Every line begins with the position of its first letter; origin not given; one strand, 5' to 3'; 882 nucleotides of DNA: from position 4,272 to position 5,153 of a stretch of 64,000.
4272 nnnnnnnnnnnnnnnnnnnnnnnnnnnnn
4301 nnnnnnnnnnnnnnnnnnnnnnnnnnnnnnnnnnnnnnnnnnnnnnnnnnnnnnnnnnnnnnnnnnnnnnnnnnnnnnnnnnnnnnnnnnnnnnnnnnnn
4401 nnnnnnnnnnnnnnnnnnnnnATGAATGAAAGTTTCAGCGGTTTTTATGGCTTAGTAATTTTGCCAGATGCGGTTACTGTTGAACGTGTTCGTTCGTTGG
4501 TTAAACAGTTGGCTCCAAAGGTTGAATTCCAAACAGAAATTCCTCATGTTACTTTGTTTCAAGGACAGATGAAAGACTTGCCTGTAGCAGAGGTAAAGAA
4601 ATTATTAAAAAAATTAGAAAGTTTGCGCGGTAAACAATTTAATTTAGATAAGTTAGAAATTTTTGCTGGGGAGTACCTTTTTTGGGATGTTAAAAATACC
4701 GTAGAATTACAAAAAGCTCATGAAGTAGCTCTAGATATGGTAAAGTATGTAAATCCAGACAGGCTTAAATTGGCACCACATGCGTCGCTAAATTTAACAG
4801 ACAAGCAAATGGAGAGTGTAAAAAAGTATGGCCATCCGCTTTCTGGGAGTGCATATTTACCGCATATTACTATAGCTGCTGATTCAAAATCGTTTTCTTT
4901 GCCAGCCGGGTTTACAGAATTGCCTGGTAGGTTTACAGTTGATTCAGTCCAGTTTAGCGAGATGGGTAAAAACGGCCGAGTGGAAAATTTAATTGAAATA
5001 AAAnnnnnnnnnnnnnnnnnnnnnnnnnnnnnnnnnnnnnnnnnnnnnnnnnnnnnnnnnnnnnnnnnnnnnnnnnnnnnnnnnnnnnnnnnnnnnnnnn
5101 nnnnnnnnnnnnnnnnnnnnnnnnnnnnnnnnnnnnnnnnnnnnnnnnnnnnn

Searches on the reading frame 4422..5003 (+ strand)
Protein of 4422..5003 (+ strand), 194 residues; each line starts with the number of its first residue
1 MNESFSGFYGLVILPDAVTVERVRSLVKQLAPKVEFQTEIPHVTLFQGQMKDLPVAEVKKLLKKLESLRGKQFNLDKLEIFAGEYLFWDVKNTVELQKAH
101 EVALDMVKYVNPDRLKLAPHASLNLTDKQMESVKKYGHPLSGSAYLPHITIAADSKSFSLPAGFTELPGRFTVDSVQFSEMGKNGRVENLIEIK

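Call 51: search_protein_families(library=pfam, proteins=[window:4422-5003:+], max_evalue=0.0001)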
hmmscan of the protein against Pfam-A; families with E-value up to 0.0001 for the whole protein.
window:4422-5003:+ (194 aa): 2 families
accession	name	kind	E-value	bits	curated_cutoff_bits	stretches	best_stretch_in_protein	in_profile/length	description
PF13563.12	2_5_RNA_ligase2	-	7.7e-07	29.7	27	1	18-180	7-147/152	2'-5' RNA ligase superfamily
PF02834.22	LigT_PEase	-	8.2e-05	23.2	23.3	0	21-82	16-78/87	LigT like Phosphoesterase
